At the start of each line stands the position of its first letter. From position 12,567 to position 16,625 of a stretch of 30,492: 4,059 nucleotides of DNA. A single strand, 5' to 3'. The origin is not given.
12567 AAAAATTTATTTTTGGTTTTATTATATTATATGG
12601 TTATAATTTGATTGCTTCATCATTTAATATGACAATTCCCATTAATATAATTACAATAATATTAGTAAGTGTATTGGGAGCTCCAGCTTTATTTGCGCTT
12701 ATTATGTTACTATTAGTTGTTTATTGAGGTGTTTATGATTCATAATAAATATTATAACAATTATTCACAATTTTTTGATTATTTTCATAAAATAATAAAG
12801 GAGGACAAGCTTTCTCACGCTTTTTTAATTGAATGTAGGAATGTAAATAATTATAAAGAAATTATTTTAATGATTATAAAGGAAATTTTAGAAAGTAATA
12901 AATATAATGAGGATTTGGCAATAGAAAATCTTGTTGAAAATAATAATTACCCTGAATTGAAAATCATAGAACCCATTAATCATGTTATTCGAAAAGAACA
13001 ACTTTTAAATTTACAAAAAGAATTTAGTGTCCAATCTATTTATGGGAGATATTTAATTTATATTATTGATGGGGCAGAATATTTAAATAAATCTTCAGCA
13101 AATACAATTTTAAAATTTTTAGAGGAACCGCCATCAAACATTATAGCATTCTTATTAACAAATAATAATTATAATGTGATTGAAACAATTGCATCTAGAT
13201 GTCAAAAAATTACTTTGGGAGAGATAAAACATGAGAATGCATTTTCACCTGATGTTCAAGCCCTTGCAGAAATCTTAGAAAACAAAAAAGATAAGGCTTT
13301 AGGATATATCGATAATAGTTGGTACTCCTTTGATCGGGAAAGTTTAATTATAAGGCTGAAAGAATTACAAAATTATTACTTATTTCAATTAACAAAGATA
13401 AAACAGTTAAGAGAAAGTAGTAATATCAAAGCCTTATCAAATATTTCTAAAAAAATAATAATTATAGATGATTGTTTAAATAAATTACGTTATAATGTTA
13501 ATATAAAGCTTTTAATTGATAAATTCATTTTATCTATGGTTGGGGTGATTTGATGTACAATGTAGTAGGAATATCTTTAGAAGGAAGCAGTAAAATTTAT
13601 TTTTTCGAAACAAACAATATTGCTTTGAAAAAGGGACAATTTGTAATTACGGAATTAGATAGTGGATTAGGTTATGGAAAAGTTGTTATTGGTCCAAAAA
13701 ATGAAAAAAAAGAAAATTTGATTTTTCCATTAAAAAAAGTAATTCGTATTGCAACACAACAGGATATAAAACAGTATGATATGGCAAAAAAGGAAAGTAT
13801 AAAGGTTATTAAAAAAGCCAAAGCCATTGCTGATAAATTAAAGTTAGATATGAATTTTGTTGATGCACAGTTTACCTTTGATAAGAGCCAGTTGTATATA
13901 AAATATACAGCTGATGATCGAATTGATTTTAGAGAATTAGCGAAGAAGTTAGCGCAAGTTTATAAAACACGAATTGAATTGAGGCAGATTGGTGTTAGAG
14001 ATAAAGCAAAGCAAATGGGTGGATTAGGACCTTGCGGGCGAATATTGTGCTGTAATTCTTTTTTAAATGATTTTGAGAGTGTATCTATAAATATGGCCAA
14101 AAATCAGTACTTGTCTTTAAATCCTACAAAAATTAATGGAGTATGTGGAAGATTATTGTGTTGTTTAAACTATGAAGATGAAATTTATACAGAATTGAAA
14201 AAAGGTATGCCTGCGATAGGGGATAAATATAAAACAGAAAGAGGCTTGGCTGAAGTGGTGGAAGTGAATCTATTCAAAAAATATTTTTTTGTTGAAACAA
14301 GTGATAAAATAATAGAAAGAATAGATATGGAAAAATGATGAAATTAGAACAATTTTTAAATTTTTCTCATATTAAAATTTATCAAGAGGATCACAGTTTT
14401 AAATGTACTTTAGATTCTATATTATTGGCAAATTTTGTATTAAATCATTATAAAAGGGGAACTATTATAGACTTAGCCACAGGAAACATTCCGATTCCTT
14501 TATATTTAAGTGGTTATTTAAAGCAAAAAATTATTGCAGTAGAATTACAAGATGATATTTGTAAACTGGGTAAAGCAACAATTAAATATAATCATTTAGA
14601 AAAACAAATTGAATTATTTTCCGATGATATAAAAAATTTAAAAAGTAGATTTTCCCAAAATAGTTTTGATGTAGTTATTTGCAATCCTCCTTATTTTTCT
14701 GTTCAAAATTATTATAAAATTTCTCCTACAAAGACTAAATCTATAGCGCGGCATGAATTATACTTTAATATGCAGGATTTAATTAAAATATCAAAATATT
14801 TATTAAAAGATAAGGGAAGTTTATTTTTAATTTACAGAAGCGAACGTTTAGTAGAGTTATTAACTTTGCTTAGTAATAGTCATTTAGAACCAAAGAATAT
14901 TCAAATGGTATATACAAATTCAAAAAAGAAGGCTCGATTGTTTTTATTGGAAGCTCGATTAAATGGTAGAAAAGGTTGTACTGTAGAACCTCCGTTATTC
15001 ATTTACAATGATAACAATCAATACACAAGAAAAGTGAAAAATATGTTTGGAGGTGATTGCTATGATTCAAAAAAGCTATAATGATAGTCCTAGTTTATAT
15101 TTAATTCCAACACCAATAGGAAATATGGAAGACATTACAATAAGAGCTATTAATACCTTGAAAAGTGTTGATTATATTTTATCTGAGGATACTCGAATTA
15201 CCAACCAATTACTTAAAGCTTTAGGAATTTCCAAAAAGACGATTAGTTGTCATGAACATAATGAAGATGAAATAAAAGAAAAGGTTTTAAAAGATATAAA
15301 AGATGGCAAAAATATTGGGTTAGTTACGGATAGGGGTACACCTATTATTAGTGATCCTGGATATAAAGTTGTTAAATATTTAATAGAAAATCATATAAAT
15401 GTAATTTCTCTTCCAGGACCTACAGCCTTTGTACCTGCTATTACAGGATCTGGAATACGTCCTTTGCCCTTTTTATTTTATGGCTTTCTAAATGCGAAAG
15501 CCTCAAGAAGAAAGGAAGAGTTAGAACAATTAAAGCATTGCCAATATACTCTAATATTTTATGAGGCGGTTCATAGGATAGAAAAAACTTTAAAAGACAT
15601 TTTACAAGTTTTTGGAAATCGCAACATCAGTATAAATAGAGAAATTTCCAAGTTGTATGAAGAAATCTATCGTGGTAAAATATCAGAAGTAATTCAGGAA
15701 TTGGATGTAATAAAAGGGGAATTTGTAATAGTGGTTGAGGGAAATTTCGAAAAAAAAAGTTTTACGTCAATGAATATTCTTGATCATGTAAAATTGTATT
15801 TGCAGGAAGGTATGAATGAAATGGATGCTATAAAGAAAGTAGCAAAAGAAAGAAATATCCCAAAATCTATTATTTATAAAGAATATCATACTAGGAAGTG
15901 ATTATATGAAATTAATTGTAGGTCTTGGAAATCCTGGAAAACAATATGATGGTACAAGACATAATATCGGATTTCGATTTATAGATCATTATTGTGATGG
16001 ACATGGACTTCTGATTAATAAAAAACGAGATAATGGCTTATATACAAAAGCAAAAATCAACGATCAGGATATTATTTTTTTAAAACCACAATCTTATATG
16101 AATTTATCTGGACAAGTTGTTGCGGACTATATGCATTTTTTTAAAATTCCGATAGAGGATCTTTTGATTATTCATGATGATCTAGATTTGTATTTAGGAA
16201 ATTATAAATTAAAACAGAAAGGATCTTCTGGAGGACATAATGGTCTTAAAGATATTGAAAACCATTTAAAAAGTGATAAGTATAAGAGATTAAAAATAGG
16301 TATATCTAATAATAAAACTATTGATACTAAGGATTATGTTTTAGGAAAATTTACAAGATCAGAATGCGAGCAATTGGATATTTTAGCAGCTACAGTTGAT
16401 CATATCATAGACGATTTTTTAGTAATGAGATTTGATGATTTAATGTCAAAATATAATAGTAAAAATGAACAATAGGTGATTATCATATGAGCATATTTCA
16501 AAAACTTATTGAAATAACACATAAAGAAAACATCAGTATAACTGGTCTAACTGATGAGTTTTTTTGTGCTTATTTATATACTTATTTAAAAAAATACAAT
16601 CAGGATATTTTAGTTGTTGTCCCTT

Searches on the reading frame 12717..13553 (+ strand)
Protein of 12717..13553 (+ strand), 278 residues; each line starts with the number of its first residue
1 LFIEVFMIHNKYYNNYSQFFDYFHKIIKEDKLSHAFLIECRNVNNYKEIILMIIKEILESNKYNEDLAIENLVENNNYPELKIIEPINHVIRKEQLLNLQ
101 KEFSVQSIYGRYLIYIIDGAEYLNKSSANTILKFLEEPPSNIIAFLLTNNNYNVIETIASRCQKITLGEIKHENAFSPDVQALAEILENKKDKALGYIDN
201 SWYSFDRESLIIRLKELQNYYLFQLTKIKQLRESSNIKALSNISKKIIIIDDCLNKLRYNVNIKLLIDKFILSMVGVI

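Call 57: search_protein_families(library=pfam, proteins=[window:12717-13553:+], max_evalue=0.00001)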
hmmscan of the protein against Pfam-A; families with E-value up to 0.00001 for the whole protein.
window:12717-13553:+ (278 aa): 1 family
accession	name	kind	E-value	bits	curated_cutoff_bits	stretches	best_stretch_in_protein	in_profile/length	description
PF13177.12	DNA_pol3_delta2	-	3.3e-36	125.1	27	1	18-169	4-159/161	DNA polymerase III, delta subunit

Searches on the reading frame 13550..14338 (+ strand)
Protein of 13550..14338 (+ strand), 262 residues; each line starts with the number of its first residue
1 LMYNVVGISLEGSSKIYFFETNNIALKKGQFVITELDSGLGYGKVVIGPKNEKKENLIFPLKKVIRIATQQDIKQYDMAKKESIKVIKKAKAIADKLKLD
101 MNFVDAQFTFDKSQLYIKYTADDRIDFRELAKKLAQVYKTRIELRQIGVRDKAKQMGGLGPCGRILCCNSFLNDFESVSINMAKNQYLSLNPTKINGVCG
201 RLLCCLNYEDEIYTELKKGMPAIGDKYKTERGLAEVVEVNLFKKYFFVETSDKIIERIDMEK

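Call 57: search_protein_families(library=pfam, proteins=[window:13550-14338:+], max_evalue=0.00001)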
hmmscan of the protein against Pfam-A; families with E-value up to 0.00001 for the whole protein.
window:13550-14338:+ (262 aa): 1 family
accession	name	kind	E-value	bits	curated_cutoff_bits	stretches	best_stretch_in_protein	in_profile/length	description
PF04468.17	PSP1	-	5e-27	94.5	27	1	62-147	1-86/86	PSP1 C-terminal conserved region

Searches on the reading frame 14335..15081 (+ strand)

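Call 57: search_protein_families(library=pfam, proteins=[window:14335-15081:+], max_evalue=0.00001)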
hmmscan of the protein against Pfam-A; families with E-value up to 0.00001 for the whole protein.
window:14335-15081:+ (248 aa): 2 families
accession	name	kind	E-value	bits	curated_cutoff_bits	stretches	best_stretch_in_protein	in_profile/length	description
PF05175.20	MTS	-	1.3e-08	35.1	23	1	30-168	23-141/170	Methyltransferase small domain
PF07669.17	Eco57I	-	1.6e-08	35.3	25.3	1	65-173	32-140/171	Eco57I restriction-modification methylase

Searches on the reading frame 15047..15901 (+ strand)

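Call 57: search_protein_families(library=pfam, proteins=[window:15047-15901:+], max_evalue=0.00001)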
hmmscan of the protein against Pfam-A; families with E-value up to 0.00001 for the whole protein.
window:15047-15901:+ (284 aa): 1 family
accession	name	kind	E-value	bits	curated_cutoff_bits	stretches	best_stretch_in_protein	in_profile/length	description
PF00590.25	TP_methylase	-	2.6e-28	99.8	27.8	1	17-215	2-211/212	Tetrapyrrole (Corrin/Porphyrin) Methylases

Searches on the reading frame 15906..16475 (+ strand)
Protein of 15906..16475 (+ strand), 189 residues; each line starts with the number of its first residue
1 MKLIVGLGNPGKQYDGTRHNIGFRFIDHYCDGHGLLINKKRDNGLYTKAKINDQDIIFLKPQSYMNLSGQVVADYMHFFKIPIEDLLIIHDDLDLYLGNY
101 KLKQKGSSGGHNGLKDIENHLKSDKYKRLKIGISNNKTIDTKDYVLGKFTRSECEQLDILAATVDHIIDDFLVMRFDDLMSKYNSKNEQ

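Call 57: search_protein_families(library=pfam, proteins=[window:15906-16475:+], max_evalue=0.00001)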
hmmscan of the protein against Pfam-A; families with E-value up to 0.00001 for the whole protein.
window:15906-16475:+ (189 aa): 1 family
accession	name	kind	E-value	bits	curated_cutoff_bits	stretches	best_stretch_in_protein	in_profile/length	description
PF01195.25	Pept_tRNA_hydro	-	6.5e-63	212.3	27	1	3-184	1-183/183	Peptidyl-tRNA hydrolase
